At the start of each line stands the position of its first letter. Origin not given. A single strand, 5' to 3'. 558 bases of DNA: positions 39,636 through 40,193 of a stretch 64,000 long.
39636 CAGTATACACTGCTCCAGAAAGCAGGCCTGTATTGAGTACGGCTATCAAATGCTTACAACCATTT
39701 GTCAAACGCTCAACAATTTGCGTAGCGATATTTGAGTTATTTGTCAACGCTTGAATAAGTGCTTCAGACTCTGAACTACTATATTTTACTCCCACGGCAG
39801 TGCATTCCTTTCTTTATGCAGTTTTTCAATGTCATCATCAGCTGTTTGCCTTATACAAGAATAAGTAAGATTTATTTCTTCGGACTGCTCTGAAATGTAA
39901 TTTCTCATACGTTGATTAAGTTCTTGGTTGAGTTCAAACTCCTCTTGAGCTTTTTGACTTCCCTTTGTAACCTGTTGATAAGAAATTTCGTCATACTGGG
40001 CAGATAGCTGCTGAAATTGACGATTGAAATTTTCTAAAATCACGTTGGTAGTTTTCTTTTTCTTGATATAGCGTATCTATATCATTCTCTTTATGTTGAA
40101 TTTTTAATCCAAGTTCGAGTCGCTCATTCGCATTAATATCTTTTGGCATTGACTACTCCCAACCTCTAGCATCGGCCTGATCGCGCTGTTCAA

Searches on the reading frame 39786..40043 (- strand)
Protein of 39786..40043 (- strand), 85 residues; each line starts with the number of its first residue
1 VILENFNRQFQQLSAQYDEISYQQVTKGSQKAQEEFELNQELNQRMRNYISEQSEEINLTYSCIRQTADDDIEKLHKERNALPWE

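Call 3: search_protein_families(library=pfam, proteins=[window:39786-40043:-], max_evalue=1)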
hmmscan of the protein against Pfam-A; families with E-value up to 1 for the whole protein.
window:39786-40043:- (85 aa): 4 families
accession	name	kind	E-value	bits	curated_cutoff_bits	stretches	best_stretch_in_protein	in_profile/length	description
PF19675.4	ORC3_ins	-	0.053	13.9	28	1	3-78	140-212/232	Origin recognition complex subunit 3 insertion domain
PF24280.2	HVO_A0563_N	-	0.075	13.3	27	1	43-82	51-90/145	HVO_A0563, N-terminal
PF07830.18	PP2C_C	-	0.097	13.5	28.5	1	31-75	17-62/80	Protein serine/threonine phosphatase 2C, C-terminal domain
PF11476.16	TgMIC1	-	0.13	12.5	28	1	24-67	32-75/117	Toxoplasma gondii micronemal protein 1 TgMIC1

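Call 4: search_protein_families(library=ncbifam, proteins=[window:39786-40043:-], max_evalue=1)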
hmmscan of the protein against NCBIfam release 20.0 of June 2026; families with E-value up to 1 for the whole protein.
window:39786-40043:- (85 aa): 3 families
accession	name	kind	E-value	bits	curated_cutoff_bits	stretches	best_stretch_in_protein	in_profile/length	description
NF007913.0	PRK10626.1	equivalog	0.02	14.4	279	1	8-71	93-156/239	hypothetical protein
NF006292.0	PRK08475.1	equivalog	0.046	13.3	166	1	6-81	54-128/171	F0F1 ATP synthase subunit B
NF011279.0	PRK14687.1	equivalog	0.09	12.6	212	1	7-52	117-162/173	hypothetical protein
